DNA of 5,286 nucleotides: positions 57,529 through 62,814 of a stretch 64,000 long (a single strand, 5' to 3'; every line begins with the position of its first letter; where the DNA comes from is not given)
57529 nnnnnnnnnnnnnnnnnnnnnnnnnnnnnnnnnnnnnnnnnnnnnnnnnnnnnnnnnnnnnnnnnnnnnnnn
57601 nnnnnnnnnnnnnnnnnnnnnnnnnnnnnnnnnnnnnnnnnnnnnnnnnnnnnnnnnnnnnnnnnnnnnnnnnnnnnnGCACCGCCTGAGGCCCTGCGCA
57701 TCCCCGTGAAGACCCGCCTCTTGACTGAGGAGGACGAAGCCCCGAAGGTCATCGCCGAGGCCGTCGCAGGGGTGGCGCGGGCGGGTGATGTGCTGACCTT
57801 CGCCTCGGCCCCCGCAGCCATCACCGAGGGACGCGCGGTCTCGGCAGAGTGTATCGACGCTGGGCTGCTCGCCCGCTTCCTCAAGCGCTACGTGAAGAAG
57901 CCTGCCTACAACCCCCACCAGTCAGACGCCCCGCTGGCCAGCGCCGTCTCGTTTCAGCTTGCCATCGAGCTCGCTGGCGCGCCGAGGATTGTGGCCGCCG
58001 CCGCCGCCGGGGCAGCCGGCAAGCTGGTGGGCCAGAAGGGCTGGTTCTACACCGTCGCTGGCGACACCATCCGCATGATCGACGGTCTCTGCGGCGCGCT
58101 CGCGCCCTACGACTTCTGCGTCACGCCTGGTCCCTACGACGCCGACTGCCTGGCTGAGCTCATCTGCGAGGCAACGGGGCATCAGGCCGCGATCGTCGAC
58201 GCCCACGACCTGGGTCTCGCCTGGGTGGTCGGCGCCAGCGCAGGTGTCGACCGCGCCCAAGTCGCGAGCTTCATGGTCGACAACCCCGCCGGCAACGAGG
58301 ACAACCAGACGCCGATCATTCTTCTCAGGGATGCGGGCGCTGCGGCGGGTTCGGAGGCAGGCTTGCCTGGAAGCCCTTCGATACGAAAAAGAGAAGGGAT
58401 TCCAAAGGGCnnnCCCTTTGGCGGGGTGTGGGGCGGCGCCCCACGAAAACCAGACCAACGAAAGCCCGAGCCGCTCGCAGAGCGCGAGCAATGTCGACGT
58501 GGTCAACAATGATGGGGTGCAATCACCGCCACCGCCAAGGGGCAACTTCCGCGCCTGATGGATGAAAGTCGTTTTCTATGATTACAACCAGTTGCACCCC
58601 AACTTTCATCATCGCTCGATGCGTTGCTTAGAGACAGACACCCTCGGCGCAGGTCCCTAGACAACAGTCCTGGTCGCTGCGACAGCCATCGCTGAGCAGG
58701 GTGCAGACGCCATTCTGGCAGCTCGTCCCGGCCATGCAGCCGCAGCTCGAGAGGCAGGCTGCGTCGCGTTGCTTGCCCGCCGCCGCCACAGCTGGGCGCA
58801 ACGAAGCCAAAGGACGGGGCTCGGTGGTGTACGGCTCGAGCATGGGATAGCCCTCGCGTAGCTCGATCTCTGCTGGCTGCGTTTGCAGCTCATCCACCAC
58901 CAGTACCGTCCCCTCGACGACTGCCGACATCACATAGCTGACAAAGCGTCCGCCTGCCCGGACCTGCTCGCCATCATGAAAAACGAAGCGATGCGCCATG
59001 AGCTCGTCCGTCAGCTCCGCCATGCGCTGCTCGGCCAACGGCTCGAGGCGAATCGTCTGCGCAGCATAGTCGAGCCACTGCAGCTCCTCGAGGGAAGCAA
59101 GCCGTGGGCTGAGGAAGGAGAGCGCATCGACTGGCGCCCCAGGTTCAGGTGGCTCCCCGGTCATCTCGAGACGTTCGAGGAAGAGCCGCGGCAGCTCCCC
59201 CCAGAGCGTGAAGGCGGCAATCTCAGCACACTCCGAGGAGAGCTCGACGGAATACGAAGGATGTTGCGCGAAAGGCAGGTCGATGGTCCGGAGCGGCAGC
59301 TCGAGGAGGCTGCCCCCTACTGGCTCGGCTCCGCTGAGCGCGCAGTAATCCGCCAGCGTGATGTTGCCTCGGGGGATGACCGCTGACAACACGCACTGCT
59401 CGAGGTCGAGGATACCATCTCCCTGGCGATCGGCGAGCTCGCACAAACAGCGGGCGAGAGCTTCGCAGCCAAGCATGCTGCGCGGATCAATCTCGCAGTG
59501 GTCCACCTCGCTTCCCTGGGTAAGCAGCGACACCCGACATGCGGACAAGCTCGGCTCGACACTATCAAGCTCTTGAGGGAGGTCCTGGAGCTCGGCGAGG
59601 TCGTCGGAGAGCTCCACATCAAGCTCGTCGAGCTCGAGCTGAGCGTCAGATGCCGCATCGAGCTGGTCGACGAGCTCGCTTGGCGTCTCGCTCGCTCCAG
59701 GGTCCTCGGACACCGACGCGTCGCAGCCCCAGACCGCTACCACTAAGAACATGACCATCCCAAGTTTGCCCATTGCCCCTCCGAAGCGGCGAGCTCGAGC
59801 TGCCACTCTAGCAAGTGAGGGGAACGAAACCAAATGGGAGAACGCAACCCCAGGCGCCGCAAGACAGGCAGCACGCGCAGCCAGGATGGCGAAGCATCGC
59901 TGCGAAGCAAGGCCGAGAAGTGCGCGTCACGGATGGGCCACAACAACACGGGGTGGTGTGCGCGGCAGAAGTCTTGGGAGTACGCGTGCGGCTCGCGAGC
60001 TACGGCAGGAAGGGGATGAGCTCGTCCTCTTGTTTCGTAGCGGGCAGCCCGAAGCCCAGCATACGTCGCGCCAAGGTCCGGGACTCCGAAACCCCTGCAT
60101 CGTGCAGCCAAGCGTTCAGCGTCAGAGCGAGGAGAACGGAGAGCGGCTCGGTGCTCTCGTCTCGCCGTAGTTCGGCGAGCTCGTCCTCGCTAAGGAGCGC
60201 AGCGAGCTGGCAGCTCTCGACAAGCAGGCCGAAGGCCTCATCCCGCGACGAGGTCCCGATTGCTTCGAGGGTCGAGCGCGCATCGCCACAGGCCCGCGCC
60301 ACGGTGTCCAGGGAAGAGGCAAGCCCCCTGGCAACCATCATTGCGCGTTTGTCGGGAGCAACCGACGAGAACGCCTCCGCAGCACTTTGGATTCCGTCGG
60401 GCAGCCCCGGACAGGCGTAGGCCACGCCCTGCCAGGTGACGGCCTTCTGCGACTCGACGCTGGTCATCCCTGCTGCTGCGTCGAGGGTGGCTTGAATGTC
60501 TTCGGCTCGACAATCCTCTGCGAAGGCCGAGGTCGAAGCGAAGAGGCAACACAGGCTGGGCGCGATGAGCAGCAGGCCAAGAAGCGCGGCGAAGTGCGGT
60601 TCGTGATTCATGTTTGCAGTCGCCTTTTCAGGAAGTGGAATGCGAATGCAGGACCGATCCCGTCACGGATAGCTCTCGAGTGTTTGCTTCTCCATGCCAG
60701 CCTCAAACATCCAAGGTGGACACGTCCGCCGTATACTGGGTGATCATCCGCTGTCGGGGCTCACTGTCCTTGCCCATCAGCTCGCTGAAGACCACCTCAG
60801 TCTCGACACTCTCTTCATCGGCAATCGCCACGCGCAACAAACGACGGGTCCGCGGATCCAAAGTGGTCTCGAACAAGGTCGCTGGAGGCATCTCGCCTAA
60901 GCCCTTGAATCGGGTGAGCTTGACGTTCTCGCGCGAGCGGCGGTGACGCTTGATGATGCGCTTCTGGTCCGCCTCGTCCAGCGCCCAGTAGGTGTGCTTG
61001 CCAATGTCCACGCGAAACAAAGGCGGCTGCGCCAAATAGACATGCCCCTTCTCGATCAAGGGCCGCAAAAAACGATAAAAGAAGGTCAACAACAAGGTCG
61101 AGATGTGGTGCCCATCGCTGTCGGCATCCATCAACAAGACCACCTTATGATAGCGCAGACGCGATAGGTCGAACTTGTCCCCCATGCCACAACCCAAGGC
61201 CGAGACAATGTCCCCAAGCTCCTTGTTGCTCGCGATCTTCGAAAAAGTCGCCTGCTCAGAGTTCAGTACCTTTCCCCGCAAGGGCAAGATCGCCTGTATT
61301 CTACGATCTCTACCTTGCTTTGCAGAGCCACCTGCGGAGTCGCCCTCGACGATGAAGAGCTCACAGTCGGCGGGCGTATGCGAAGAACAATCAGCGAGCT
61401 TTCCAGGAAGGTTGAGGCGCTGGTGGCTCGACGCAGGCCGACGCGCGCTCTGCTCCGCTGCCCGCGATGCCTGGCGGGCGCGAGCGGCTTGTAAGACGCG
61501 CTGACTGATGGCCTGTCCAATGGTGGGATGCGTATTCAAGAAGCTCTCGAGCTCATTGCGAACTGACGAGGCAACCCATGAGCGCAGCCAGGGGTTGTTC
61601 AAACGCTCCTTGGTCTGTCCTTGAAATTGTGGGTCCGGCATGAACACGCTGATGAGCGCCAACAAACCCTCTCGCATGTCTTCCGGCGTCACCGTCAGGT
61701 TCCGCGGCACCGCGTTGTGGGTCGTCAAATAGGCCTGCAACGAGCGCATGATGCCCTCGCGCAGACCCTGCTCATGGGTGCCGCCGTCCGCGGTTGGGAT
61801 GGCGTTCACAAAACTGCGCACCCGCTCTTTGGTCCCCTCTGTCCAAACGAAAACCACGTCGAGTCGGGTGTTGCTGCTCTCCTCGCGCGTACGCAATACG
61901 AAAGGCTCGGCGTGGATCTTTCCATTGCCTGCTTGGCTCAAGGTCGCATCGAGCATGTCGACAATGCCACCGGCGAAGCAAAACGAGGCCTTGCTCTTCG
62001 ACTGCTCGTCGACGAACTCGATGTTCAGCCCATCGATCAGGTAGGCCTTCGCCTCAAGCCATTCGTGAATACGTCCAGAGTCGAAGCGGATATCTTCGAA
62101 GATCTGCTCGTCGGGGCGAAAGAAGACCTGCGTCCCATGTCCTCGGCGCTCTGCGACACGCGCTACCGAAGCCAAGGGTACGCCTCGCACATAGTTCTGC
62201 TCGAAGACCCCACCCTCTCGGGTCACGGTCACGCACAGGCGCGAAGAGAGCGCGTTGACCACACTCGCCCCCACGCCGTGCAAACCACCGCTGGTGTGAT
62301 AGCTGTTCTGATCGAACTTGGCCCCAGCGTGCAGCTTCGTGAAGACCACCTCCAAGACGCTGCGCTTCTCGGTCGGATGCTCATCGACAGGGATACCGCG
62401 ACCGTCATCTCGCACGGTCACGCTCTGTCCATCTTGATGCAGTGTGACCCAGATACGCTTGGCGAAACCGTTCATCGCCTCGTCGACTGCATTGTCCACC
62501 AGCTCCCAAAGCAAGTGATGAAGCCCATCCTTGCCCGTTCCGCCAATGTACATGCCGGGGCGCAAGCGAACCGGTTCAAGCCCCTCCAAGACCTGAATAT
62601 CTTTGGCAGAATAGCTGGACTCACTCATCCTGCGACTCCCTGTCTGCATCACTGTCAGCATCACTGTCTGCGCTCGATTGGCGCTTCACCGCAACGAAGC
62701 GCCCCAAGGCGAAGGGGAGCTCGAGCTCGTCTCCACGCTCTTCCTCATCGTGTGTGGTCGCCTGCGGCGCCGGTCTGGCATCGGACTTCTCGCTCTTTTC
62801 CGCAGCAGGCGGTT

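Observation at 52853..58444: tRNA-Ser-adjacent five-gene cassette: two radical-SAM enzymes, a MurD-type ligase, a PglC-type transferase and a TPR/CofE-like ligase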

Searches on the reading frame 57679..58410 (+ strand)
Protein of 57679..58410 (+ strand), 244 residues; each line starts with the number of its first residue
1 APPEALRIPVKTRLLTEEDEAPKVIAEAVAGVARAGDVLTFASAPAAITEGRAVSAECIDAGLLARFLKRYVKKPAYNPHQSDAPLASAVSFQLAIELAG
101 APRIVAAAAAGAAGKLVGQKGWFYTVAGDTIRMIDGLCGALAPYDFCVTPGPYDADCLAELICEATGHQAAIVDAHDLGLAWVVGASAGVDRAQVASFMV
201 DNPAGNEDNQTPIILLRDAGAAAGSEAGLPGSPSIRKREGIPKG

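Call 49: search_solved_structures(query=A2, max_evalue=10, show_alignments=2)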
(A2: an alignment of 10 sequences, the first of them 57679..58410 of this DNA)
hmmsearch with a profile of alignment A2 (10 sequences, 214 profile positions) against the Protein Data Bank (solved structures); distinct sequences matched with E-value up to 10: 3.
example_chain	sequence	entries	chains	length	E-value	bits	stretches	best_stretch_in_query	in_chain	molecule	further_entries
2g9i_A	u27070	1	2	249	0.13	15.3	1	8-66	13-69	F420-0:gamma-glutamyl ligase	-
7uld_A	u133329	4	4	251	0.13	15.3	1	8-66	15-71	Coenzyme F420:L-glutamate ligase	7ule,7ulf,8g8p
2phn_A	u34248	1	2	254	0.13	15.3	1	8-66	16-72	F420-0:gamma-glutamyl ligase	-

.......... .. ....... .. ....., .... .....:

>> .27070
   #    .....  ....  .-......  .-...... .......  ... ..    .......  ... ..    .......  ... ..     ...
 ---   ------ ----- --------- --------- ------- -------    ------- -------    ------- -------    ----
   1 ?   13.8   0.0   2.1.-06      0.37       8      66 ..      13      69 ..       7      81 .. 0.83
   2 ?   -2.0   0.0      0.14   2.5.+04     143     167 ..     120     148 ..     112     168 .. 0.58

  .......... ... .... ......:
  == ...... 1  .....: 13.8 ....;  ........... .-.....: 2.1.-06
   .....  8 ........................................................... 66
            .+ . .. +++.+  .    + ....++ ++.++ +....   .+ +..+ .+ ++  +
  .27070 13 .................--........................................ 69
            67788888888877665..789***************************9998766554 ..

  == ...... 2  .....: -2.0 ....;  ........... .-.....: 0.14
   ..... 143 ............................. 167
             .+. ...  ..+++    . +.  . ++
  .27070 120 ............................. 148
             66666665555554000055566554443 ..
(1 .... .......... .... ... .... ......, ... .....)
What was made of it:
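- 56947..58413 (+): G5: TPR repeats (about residues 1-235) fused to a CofE-like domain (about residues 250-465). The alternative start is 56980. It is a lineage-specific addition to the operon and not part of the conserved core. The domain profile hits only CofE in the PDB, at E = 0.13 (call 49).
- Checked: CofE is also the only PDB family hit by the domain profile, at E = 0.13 (call 49).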

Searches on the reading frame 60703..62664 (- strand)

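Call 53: search_protein_families(library=pfam, proteins=[window:60703-62664:-], max_evalue=0.0001)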
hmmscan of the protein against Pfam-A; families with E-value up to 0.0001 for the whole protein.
window:60703-62664:- (653 aa): 4 families
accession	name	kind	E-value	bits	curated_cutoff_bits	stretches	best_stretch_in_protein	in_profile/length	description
PF00204.31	DNA_gyraseB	-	3.6e-46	157.2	27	1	233-404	1-171/173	DNA gyrase B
PF00986.26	DNA_gyraseB_C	-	5.9e-21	74.8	29.8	1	579-641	2-62/63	DNA gyrase B subunit, carboxyl terminus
PF02518.31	HATPase_c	-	1.5e-20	74.1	26.4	1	46-186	4-109/111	Histidine kinase-, DNA gyrase B-, and HSP90-like ATPase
PF01751.28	Toprim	-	4.4e-18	65.7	23.1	1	435-546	1-95/96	Toprim domain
